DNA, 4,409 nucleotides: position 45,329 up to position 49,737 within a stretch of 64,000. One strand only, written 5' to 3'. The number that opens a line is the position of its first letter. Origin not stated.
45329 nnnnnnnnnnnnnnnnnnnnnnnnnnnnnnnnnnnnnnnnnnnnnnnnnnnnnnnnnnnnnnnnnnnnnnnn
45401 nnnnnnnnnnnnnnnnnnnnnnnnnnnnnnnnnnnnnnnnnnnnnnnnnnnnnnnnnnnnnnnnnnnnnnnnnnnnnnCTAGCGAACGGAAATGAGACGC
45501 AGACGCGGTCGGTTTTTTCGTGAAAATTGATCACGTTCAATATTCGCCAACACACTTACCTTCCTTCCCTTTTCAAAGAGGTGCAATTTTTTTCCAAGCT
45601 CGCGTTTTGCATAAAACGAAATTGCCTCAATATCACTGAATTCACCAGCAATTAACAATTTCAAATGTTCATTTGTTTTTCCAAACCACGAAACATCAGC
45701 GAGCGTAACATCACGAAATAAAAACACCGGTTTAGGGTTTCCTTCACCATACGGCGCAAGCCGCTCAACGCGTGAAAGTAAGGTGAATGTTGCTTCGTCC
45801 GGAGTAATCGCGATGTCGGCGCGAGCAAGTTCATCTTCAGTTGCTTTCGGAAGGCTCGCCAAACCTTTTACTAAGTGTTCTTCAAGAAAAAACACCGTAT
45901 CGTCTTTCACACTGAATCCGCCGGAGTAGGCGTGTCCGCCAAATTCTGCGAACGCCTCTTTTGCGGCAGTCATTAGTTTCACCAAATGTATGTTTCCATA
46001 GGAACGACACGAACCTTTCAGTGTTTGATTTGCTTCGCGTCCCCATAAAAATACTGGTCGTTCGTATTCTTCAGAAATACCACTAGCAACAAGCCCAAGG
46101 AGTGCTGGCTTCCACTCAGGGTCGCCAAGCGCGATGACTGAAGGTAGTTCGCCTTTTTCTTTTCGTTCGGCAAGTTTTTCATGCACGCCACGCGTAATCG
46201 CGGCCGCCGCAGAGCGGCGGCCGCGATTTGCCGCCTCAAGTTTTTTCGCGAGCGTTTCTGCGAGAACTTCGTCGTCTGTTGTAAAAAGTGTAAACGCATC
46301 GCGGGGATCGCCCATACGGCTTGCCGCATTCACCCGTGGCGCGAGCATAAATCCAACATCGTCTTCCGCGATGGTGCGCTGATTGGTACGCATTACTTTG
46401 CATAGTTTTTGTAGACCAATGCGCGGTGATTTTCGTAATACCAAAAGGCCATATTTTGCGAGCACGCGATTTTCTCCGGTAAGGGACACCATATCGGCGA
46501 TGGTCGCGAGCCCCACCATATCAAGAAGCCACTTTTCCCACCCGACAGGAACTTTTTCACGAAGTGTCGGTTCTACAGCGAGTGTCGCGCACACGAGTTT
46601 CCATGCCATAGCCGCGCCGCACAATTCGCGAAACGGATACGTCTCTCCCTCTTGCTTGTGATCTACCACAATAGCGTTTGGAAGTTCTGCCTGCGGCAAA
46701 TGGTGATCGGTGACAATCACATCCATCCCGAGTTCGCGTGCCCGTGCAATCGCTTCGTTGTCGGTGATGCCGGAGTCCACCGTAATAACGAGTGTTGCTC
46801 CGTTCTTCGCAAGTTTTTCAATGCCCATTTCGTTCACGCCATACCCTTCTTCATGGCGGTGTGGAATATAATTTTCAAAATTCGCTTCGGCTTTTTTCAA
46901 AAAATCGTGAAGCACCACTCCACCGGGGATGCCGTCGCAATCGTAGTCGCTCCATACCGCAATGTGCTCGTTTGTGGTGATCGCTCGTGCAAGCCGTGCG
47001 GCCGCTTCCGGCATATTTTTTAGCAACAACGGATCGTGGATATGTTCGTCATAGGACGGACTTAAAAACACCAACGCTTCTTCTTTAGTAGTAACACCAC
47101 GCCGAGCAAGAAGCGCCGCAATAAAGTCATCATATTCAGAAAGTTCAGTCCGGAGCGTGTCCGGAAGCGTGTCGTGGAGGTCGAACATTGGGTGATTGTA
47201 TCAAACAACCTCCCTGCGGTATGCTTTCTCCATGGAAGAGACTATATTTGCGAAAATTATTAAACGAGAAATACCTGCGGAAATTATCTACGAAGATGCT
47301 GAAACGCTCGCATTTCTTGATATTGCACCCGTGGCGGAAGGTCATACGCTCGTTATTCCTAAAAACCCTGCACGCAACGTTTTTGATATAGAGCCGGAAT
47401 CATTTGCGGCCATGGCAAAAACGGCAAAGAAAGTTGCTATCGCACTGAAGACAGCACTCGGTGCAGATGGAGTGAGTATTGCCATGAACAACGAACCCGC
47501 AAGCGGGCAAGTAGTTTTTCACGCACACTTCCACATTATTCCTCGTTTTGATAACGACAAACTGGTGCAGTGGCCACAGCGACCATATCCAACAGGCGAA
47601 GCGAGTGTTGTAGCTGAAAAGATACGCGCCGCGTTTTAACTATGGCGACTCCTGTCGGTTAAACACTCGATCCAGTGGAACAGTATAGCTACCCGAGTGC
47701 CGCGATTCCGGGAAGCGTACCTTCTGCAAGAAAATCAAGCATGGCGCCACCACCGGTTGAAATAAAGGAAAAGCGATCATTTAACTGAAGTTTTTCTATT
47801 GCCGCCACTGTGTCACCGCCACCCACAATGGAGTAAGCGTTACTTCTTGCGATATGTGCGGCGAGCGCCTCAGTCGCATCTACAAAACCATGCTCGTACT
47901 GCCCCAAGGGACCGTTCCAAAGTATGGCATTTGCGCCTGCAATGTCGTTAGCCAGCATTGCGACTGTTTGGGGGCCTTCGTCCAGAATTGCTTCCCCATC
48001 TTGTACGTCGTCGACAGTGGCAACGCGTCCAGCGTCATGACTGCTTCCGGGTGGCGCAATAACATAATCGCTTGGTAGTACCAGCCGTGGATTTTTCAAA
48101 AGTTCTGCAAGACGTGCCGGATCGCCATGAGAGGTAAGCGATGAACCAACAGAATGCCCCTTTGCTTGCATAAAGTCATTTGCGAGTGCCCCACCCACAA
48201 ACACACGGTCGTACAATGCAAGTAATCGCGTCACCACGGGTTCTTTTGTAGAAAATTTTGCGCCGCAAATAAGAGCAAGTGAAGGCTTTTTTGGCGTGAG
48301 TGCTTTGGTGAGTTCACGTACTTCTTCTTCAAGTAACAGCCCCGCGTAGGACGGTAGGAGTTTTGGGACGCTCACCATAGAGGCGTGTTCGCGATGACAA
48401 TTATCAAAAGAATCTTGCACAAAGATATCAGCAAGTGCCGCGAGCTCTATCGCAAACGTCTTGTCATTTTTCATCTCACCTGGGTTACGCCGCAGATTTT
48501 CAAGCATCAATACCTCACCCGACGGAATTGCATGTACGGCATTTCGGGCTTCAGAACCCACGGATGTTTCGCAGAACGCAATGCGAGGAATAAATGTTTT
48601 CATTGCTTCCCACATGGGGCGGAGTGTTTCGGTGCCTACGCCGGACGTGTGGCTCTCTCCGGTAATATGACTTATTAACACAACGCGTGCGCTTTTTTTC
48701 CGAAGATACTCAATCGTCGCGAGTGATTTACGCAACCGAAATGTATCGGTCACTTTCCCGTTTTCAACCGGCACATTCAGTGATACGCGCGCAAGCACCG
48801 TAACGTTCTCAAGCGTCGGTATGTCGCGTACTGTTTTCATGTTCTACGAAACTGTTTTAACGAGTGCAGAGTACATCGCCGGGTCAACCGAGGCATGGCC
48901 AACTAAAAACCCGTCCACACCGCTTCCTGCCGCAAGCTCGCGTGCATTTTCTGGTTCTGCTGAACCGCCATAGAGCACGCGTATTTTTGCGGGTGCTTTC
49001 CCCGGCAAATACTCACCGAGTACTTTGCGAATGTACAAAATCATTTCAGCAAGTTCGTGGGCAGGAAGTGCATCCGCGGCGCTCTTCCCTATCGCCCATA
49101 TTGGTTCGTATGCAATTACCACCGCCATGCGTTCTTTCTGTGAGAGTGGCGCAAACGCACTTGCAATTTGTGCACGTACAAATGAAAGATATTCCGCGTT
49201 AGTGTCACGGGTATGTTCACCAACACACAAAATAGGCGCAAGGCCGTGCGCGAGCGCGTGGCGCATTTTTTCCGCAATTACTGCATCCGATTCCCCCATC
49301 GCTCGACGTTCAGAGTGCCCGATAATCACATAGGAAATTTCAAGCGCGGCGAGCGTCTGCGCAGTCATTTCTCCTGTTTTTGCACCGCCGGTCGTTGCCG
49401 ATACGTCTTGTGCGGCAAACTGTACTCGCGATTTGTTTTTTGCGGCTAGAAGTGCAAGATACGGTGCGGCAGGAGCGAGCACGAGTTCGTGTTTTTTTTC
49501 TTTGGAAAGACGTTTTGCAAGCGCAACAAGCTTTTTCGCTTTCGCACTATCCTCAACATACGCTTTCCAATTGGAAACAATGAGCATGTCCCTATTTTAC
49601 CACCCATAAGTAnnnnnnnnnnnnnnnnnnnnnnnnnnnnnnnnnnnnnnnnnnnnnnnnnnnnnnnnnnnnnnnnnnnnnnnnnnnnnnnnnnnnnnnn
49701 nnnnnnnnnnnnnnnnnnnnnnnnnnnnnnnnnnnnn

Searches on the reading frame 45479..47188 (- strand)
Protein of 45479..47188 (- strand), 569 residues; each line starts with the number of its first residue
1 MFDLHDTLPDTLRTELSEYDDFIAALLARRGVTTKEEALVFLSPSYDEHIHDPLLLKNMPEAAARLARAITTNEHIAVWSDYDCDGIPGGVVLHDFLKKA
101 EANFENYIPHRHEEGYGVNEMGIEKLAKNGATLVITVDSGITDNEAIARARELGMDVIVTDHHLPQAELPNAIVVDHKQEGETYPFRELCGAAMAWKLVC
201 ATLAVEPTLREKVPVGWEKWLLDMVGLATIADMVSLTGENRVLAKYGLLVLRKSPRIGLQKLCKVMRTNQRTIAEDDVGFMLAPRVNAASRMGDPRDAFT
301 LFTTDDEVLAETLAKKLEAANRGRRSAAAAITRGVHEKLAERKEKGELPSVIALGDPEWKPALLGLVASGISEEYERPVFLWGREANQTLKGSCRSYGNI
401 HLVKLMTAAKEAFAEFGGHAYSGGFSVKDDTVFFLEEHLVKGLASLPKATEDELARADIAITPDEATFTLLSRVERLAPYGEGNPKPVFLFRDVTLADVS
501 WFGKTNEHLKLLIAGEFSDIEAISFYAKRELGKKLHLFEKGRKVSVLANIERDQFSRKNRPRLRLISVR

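Call 8: search_protein_families(library=pfam, proteins=[window:45479-47188:-], max_evalue=0.01)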
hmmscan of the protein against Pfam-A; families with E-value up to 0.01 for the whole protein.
window:45479-47188:- (569 aa): 3 families
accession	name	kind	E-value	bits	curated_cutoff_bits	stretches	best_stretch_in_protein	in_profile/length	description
PF17768.7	RecJ_OB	-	2e-20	73.3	27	1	458-565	2-105/107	RecJ OB domain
PF01368.27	DHH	-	1.1e-19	71.4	28.1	1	75-203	1-104/125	DHH family, N-terminal domain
PF02272.25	DHHA1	-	4.2e-08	34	25.9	1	351-429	4-85/102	DHHA1 domain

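Call 9: search_protein_families(library=ncbifam, proteins=[window:45479-47188:-], max_evalue=0.01)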
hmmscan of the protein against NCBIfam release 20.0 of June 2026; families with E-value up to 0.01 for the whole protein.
window:45479-47188:- (569 aa): 5 families
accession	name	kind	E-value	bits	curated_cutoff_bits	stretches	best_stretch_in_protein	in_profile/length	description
TIGR00644.1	recJ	equivalog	2.3e-145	484.9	396.9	1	20-563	2-541/546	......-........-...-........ exonuclease RecJ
NF008290.0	PRK11070.1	equivalog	2.1e-65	221.4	900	1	23-512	26-520/577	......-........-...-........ exonuclease RecJ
NF053576.1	RecJ_archaeal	equivalog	3.6e-16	59.1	360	1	64-198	2-127/452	RecJ family nuclease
NF040701.1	RecJ_Meth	equivalog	9.2e-10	37.9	550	1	72-198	6-126/449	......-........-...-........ exonuclease RecJ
NF053575.1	GAN_nuclease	exception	0.0098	14.5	850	0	62-196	13-142/467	GINS-associated RecJ family nuclease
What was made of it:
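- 45479..47188 (-): RecJ, a single-stranded-DNA 5'-3' exonuclease. It is the first gene of the conserved recJ-rnhA-comEC(channel) string. TIGR00644 scores 484.9 bits, above its cutoff of 396.9 (call 9).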

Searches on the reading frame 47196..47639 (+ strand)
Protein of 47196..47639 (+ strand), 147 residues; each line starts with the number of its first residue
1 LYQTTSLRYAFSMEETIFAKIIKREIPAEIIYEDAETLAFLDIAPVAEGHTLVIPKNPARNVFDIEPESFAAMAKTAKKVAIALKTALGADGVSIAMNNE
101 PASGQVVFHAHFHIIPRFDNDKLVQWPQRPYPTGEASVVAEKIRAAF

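Call 61: search_protein_families(library=pfam, proteins=[window:47196-47639:+], max_evalue=0.0001)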
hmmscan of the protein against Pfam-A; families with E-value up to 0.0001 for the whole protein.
window:47196-47639:+ (147 aa): 2 families
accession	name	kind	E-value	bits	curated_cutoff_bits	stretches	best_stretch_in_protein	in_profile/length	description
PF01230.28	HIT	-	2.5e-29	102.2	21.5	1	23-119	1-97/98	HIT domain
PF11969.13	DcpS_C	-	1.8e-12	48.2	24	1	16-116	2-101/114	Scavenger mRNA decapping enzyme C-term binding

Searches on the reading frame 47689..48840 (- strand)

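Call 39: search_protein_families(library=pfam, proteins=[window:47689-48840:-], max_evalue=0.00001)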
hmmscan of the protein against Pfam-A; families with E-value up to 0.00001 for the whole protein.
window:47689-48840:- (383 aa): 1 family
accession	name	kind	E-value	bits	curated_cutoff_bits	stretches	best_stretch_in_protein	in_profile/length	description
PF00162.24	PGK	-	4.3e-104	349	27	1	6-372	3-377/379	Phosphoglycerate kinase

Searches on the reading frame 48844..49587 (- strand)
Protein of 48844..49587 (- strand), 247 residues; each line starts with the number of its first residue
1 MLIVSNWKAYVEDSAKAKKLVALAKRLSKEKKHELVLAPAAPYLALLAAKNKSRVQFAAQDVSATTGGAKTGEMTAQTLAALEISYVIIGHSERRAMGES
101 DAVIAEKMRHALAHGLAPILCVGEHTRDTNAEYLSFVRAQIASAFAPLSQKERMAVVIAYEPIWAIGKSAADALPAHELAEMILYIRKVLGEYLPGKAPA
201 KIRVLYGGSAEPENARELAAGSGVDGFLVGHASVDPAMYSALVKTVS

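Call 39: search_protein_families(library=pfam, proteins=[window:48844-49587:-], max_evalue=0.00001)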
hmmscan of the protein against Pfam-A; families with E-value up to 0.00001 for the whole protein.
window:48844-49587:- (247 aa): 1 family
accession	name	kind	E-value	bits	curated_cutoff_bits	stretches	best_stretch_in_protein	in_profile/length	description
PF00121.24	TIM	-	1e-65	222.1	20.1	1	1-245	1-244/245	Triosephosphate isomerase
